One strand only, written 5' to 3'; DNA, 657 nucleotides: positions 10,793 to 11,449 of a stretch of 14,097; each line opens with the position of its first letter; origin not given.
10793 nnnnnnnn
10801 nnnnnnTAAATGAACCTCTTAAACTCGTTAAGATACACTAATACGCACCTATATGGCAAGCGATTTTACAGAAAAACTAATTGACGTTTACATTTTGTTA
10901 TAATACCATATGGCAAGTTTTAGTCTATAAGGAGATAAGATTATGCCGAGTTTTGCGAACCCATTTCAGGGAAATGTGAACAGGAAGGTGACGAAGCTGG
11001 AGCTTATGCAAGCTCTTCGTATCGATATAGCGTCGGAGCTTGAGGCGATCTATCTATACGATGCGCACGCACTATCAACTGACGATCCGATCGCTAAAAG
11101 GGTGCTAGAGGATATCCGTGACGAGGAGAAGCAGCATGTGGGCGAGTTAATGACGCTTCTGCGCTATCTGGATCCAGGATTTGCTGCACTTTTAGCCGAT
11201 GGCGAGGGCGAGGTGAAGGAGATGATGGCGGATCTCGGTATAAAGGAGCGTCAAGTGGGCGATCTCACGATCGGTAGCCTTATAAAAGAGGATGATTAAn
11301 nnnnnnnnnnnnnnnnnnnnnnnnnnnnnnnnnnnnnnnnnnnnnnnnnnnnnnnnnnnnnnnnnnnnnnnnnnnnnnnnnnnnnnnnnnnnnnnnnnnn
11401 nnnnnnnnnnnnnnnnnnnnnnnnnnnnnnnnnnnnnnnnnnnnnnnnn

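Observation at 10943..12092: Two-gene encapsulin nanocompartment operon: EncFtn cargo plus family-1 shell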

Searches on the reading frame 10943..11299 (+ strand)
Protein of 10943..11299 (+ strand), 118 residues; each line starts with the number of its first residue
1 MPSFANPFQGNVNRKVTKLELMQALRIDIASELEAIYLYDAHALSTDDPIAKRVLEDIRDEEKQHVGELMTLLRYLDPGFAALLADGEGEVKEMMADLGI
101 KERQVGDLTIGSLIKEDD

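Call 4: search_protein_families(library=pfam, proteins=[window:10943-11299:+], max_evalue=0.01)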
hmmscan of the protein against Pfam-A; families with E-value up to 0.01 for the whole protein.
window:10943-11299:+ (118 aa): 4 families
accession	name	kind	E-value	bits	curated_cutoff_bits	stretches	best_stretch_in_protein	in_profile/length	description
PF22277.2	EncFtn-like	-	9.2e-07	29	27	1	27-83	21-77/85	EncFtn-like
PF03232.19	COQ7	-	2.2e-05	24.6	23.5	1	21-73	3-56/169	Ubiquinone biosynthesis protein COQ7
PF02915.23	Rubrerythrin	-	0.0011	19.7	22.8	1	16-71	80-135/137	Rubrerythrin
PF00210.30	Ferritin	-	0.0016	18.8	24.5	1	23-105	2-95/142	Ferritin-like domain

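Call 5: search_protein_families(library=ncbifam, proteins=[window:10943-11299:+], max_evalue=0.01)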
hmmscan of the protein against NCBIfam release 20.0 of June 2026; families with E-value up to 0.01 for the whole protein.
window:10943-11299:+ (118 aa): 3 families
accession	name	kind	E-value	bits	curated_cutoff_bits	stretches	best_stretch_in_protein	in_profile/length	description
NF058679.1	EncB_fam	subfamily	3.1e-44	149.7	90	1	1-113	1-117/117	encapsulin nanocompartment ferritin-likeEncB family encapsulin nanocompartment ferritin-like cargo protein cargo protein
TIGR04535.1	ferrit_encaps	subfamily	3.7e-27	94.5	125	1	4-113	1-113/114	encapsulin-associated ferritin-like protein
NF058678.1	EncB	exception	8e-08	32.6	210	1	23-83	13-73/160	encapsulin nanocompartment ferritin-like cargo protein EncB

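Call 7: search_solved_structures(query=window:10943-11299:+, show_alignments=3)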
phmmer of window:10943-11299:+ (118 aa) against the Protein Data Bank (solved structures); distinct sequences matched with E-value up to 0.001: 8.
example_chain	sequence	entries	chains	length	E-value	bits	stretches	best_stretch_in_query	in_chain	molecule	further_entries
5n5e_e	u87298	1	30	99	4.8e-15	59.3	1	5-95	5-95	PFC_05175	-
7s8t_A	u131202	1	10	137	3.7e-14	56.5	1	5-84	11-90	EncC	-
2e0z_A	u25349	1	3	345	4.7e-14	56.1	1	6-95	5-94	Virus-like particle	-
7s5k_A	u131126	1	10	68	9.4e-07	32.6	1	23-79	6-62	EncB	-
7s5c_A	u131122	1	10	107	1.3e-06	32.2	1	19-79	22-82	EncB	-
3k6c_A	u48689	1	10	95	6.9e-06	29.9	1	24-86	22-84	Uncharacterized protein NE0167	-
6suw_A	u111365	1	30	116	0.00075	23.3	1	27-81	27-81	Uncharacterized protein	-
33bf_A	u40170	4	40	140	0.00079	23.2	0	27-83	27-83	Encapsulated ferritin-like protein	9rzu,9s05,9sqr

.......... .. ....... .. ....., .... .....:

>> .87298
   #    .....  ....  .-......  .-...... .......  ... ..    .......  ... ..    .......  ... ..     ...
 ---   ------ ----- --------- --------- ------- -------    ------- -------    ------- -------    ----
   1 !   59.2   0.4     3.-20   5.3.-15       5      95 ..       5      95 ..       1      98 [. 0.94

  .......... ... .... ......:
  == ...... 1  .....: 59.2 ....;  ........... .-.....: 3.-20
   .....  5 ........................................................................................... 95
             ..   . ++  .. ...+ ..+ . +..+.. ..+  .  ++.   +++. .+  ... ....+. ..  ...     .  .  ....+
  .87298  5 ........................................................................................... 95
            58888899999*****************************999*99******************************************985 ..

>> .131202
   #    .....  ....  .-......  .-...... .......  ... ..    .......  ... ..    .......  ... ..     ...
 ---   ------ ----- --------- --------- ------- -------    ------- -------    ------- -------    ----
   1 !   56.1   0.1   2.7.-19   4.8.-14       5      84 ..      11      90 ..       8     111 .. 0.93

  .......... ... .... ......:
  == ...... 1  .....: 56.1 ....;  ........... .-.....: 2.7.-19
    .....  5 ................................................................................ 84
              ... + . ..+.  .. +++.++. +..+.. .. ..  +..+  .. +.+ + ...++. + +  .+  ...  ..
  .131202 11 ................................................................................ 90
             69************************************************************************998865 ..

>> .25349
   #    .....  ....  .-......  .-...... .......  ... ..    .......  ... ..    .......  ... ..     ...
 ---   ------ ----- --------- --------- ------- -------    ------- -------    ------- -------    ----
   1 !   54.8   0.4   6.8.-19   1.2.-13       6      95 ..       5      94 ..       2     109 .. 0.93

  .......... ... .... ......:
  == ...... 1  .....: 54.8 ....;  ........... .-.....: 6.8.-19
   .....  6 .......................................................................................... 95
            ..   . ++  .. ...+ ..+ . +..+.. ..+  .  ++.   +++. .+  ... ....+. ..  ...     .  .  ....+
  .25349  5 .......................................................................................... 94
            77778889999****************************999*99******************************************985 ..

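Call 38: find_homologous_proteins(query=window:10943-11296:+, max_evalue=0.00001)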
Query window:10943-11296:+ (118 aa): 762 proteins with E <= 0.00001 among 788 candidates; the best 120 are listed.
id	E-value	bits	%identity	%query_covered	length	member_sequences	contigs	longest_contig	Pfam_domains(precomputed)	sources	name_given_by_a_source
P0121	2.1e-61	223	92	98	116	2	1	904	PF03232.20,PF22277.3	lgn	-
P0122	3.2e-61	222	92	98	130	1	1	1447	PF03232.20,PF22277.3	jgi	jgi:rubrerythrin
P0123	1.8e-53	198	78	100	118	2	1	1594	PF03232.20,PF22277.3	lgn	-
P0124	1.4e-48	182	74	98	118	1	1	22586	PF03232.20,PF22277.3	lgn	-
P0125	1.8e-48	181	70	99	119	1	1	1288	PF03232.20,PF22277.3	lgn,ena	-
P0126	8.4e-48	179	74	96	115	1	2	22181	PF03232.20,PF22277.3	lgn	-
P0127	8.9e-47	176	74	97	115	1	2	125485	PF03232.20,PF22277.3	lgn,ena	-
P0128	9.2e-47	176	72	96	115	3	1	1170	PF02915.24,PF03232.20,PF22277.3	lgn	-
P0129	1.1e-46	176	72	96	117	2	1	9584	PF03232.20,PF22277.3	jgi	-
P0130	1.2e-46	176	73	96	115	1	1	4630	PF03232.20,PF22277.3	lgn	-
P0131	1.2e-46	176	72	97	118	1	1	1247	PF03232.20,PF22277.3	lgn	-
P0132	1.6e-46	175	73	98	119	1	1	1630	-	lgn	-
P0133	1.6e-46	175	71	99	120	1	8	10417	PF03232.20,PF22277.3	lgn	-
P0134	8.0e-46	173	71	97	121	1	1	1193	PF02915.24,PF22277.3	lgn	-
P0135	2.0e-45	172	69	98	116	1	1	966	PF03232.20,PF22277.3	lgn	-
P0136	2.3e-45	171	69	100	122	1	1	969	PF22277.3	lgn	-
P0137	2.5e-45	171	69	98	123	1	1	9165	PF03232.20,PF22277.3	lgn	-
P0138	3.2e-45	171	69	98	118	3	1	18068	PF03232.20,PF22277.3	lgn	-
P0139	5.1e-45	170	68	98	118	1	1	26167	PF03232.20,PF22277.3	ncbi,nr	ncbi:demethoxyubiquinone hydroxylase family protein [Ruminococcaceae bacterium OttesenSCG-928-I18]|n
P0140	5.9e-45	170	71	97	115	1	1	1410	PF03232.20,PF22277.3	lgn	-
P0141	8.8e-45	170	68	98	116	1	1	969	PF03232.20,PF22277.3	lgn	-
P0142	1.2e-44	169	72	97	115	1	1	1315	PF03232.20,PF22277.3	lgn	-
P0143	1.4e-44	169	71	98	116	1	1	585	PF22277.3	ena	-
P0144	1.5e-44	169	70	98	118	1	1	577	PF22277.3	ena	-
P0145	1.9e-44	168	66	98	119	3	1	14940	PF22277.3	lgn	-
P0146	2.8e-44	168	71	98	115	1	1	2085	PF03232.20,PF22277.3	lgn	-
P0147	3.1e-44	168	70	98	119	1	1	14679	PF03232.20,PF22277.3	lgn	-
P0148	3.1e-44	168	74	89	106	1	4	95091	PF03232.20,PF22277.3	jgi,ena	jgi:Uncharacterized conserved protein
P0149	3.5e-44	168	67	99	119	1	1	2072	PF22277.3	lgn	-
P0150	5.0e-44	167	71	97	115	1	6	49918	PF22277.3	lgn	-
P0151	5.1e-44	167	67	100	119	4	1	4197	PF02915.24,PF03232.20,PF22277.3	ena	-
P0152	5.4e-44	167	68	97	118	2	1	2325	PF22277.3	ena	-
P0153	6.0e-44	167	69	97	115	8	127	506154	PF03232.20,PF22277.3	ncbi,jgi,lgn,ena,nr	ncbi:MAG TPA: demethoxyubiquinone hydroxylase family protein [Bacillota bacterium]|nr:ubiquinone bio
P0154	7.3e-44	167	67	98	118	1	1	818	PF22277.3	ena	-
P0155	8.1e-44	166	70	97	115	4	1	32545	PF03232.20,PF22277.3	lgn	-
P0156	8.5e-44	166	64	98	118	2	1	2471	PF03232.20,PF22277.3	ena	-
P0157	9.7e-44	166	69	99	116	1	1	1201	PF03232.20,PF22277.3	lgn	-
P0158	9.7e-44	166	69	98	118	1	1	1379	PF22277.3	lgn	-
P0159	1.0e-43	166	67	98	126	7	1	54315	PF03232.20,PF22277.3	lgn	-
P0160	1.1e-43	166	66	98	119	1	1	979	PF03232.20,PF22277.3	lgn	-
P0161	1.1e-43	166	70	97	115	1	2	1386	PF03232.20,PF22277.3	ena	-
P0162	1.2e-43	166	71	97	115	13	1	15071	PF03232.20,PF22277.3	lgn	-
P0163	1.3e-43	166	71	98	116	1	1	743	PF22277.3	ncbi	-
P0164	1.4e-43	166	68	97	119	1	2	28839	PF03232.20,PF22277.3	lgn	-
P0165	1.6e-43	166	70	97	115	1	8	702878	PF03232.20,PF22277.3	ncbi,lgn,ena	-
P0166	1.8e-43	165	68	98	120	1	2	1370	PF03232.20,PF22277.3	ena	-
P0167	2.2e-43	165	71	97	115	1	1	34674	PF03232.20,PF22277.3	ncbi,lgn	ncbi:MAG: demethoxyubiquinone hydroxylase family protein [Suipraeoptans sp.]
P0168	2.6e-43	165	69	96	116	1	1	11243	PF03232.20,PF22277.3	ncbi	-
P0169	2.8e-43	165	71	97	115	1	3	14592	PF03232.20,PF22277.3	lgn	-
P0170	4.2e-43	164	67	99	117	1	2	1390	PF22277.3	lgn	-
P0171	4.8e-43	164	68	97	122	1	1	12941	PF22277.3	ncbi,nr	ncbi:ubiquinone biosynthesis protein COQ7 [Ruminococcaceae bacterium OttesenSCG-928-O06]|nr:ubiquino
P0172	5.2e-43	164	68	98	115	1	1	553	PF22277.3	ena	-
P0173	5.7e-43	164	71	97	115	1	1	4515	PF03232.20,PF22277.3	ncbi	-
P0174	5.9e-43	164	71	99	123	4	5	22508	PF03232.20,PF22277.3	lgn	-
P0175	5.9e-43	164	65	98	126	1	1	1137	PF03232.20,PF22277.3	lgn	-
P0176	6.4e-43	164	69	96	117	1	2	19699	PF03232.20,PF22277.3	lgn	-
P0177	6.5e-43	164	69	97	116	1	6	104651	PF22277.3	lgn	-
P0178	6.9e-43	163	71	98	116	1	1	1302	PF03232.20,PF22277.3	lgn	-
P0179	7.2e-43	163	65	98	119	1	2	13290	PF22277.3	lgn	-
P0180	8.0e-43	163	68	97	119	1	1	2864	PF22277.3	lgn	-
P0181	9.7e-43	163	71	97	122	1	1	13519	PF03232.20,PF22277.3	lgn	-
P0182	1.0e-42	163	70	97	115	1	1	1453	PF03232.20,PF22277.3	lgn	-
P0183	1.1e-42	163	64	99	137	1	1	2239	PF22277.3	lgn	-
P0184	1.1e-42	163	70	97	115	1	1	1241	PF03232.20,PF22277.3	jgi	-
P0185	1.2e-42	163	66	99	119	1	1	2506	PF03232.20,PF22277.3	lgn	-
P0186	1.2e-42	163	66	97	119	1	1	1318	PF22277.3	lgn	-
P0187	1.2e-42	163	68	97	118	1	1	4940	PF03232.20,PF22277.3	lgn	-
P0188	1.3e-42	163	68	97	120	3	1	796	PF22277.3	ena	-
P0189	1.3e-42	163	69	98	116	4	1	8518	PF03232.20,PF22277.3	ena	-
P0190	1.3e-42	163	69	97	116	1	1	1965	PF03232.20,PF22277.3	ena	-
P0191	1.5e-42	162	66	98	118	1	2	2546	PF22277.3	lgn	-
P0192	1.5e-42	162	69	97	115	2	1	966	PF03232.20,PF22277.3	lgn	-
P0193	1.6e-42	162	75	85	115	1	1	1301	PF22277.3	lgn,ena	-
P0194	1.6e-42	162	67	98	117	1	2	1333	PF03232.20,PF22277.3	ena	-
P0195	1.7e-42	162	69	99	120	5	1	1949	PF03232.20,PF22277.3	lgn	-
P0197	1.7e-42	162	69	97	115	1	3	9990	PF03232.20,PF22277.3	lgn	-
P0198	1.7e-42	162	69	97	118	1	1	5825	PF03232.20,PF22277.3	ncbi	-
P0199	1.7e-42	162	66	99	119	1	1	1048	PF03232.20,PF22277.3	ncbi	-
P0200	1.9e-42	162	67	99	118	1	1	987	PF02915.24,PF03232.20,PF22277.3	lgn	-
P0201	2.7e-42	162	67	97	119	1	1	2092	PF03232.20,PF22277.3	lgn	-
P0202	2.8e-42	162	68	97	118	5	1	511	PF03232.20,PF22277.3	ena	-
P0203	3.6e-42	161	68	98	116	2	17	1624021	PF03232.20,PF22277.3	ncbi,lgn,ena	-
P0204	3.9e-42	161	66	98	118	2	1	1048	PF22277.3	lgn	-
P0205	4.1e-42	161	69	98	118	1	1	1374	PF22277.3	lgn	-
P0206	4.2e-42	161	70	98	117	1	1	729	PF03232.20,PF22277.3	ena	-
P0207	4.5e-42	161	67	98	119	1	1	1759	PF22277.3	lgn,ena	-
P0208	5.4e-42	161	66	99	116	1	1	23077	PF22277.3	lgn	-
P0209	5.6e-42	161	67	98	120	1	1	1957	PF03232.20,PF22277.3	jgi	-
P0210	5.9e-42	160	66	97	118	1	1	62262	PF03232.20,PF22277.3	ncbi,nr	ncbi:demethoxyubiquinone hydroxylase family protein [Ruminococcaceae bacterium OttesenSCG-928-A11]|n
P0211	6.4e-42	160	67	98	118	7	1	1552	PF22277.3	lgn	-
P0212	6.7e-42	160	66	99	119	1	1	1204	PF03232.20,PF22277.3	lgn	-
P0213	7.1e-42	160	69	98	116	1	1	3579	PF22277.3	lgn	-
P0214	8.6e-42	160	64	97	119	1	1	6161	PF22277.3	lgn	-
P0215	9.6e-42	160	69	98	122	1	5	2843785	PF22277.3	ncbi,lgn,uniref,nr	ncbi:hypothetical protein Calkro_2221 [Caldicellulosiruptor kronotskyensis 2002]|uniref:Ubiquinone b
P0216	9.9e-42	160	66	98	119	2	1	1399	PF03232.20,PF22277.3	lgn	-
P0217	1.0e-41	160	69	98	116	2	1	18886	PF03232.20,PF22277.3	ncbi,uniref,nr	ncbi:demethoxyubiquinone hydroxylase family protein [Brachyspira sp.]|uniref:demethoxyubiquinone hyd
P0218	1.0e-41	160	66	98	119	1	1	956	PF03232.20,PF22277.3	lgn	-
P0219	1.0e-41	160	69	98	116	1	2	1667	PF03232.20,PF22277.3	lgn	-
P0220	1.1e-41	160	66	98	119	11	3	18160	PF03232.20,PF22277.3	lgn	-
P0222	1.1e-41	160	68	98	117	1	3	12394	PF03232.20,PF22277.3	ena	-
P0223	1.1e-41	160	70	96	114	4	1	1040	PF03232.20,PF22277.3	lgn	-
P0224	1.3e-41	159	64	98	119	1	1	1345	PF03232.20,PF22277.3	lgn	-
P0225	1.3e-41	159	73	88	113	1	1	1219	PF03232.20,PF22277.3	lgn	-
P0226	1.3e-41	159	68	98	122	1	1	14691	PF22277.3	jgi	jgi:rubrerythrin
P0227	1.4e-41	159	64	99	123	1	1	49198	PF03232.20,PF22277.3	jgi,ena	-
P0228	1.4e-41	159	68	97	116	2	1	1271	PF03232.20,PF22277.3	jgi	-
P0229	1.7e-41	159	67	97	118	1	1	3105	PF03232.20,PF22277.3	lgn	-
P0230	1.8e-41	159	67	98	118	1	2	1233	PF03232.20,PF22277.3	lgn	-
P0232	1.8e-41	159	64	97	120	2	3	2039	PF03232.20,PF22277.3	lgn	-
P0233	2.1e-41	159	66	98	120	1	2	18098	PF03232.20,PF22277.3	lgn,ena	-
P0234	2.4e-41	159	66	99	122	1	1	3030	PF22277.3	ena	-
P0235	2.4e-41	159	65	98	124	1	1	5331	PF03232.20,PF22277.3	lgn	-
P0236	2.6e-41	158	67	97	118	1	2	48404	PF03232.20,PF22277.3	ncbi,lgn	-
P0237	2.7e-41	158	64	98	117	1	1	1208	PF22277.3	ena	-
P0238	2.7e-41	158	69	98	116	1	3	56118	PF03232.20,PF22277.3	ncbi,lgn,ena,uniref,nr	ncbi:demethoxyubiquinone hydroxylase family protein [uncultured Brachyspira sp.]|uniref:demethoxyubi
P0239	2.7e-41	158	64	98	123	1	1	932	PF03232.20,PF22277.3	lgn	-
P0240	2.8e-41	158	66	98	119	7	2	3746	PF03232.20,PF22277.3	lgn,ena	-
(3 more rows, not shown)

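Call 48: predict_structure(alignment_id=A2)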
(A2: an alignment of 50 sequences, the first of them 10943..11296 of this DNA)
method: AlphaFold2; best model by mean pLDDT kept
length: 118 residues; sequences in the alignment: 50
mean_pLDDT: 81.1   pTM: 0.64
mean pLDDT of the five models: 81.1, 80.8, 80.0, 74.7, 74.4
residues with pLDDT >= 90: 51; 70-90: 43; 50-70: 16; < 50: 8
segments of 3 or more residues with pLDDT < 50: 115-118
pLDDT, mean of each block of 10 residues (from residue 1): 65 83 92 94 96 95 92 87 77 81 57 47
secondary structure, 60 per line:
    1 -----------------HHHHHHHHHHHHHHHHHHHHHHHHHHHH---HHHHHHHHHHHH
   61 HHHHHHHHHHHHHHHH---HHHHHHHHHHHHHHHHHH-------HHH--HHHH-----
elements in order: H18-45 H49-76 H80-97 H110-113

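Call 51: fold_search(model_id=the predicted structure, library=pdb)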
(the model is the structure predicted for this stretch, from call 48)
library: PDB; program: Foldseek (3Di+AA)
matches with E <= 10: 436; with E <= 0.001: 2
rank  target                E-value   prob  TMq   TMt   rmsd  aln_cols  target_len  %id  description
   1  5n5e_D                9.3e-05  1.00  0.65  0.77   3.4        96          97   43  Crystal structure of encapsulated ferritin domain from Pyrococcus furiosus PFC_05175 (released 2018-01-24)
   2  5n5e_A                1.1e-04  1.00  0.65  0.76   3.4        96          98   43  Crystal structure of encapsulated ferritin domain from Pyrococcus furiosus PFC_05175 (released 2018-01-24)
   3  7s8t_B                2.6e-03  1.00  0.55  0.78   3.0        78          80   37  M. xanthus ferritin-like protein EncC (released 2022-02-02)
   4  3k6c_A                2.6e-03  1.00  0.53  0.68   6.5       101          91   23  Crystal structure of protein ne0167 from nitrosomonas europaea (released 2009-10-27)
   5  3k6c_D                4.7e-03  1.00  0.53  0.67   7.0        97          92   24  Crystal structure of protein ne0167 from nitrosomonas europaea (released 2009-10-27)
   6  7s8t_J                5.6e-03  1.00  0.54  0.75   3.6        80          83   38  M. xanthus ferritin-like protein EncC (released 2022-02-02)
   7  3k6c_G                7.6e-03  1.00  0.55  0.70   4.0        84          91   31  Crystal structure of protein ne0167 from nitrosomonas europaea (released 2009-10-27)
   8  5da5_C                8.6e-03  1.00  0.56  0.72   4.0        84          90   26  Crystal structure of Rhodospirillum rubrum Rru_A0973 (released 2016-08-10)
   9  7s8t_E                9.1e-03  1.00  0.53  0.78   2.9        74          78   38  M. xanthus ferritin-like protein EncC (released 2022-02-02)
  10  6suw_B                1.0e-02  1.00  0.55  0.73   4.2        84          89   27  Crystal structure of Rhodospirillum rubrum Rru_A0973 E31A variant (released 2020-09-23)
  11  7s8t_I                1.1e-02  1.00  0.54  0.79   3.2        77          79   36  M. xanthus ferritin-like protein EncC (released 2022-02-02)
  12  7s8t_A                1.1e-02  1.00  0.56  0.79   2.9        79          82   38  M. xanthus ferritin-like protein EncC (released 2022-02-02)
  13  5l89_H                1.1e-02  1.00  0.54  0.70   7.2       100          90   20  Crystal structure of Rhodospirillum rubrum Rru_A0973 mutant E32A (released 2016-08-31)
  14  5da5_S                1.2e-02  1.00  0.55  0.73   4.0        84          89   26  Crystal structure of Rhodospirillum rubrum Rru_A0973 (released 2016-08-10)
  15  3k6c_B                1.2e-02  1.00  0.52  0.68   6.3        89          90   26  Crystal structure of protein ne0167 from nitrosomonas europaea (released 2009-10-27)
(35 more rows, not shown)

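Call 58: list_cluster_members(proteins=[window:10943-11296:+, window:11301-12089:+, window:12113-12979:+])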
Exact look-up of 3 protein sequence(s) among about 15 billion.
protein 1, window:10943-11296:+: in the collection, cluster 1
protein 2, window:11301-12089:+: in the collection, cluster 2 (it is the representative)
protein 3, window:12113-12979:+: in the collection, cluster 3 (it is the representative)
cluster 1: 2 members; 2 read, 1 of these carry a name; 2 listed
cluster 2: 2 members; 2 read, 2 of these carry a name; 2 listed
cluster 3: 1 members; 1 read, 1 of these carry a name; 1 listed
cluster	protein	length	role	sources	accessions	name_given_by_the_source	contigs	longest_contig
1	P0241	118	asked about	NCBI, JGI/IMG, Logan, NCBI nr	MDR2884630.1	MAG: rubrerythrin [Deferribacteraceae bacterium] | rubrerythrin | rubrerythrin [Deferribacteraceae bacterium]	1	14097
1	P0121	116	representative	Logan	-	-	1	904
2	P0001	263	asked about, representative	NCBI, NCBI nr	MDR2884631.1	MAG: bacteriocin family protein [Deferribacteraceae bacterium] | bacteriocin family protein [Deferribacteraceae bacterium]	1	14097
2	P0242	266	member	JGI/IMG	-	uncharacterized linocin/CFP29 family protein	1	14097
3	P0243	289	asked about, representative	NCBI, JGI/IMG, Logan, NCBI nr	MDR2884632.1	MAG: hypothetical protein LBV09_05945 [Deferribacteraceae bacterium] | hypothetical protein | hypothetical protein [Deferribacteraceae bacterium]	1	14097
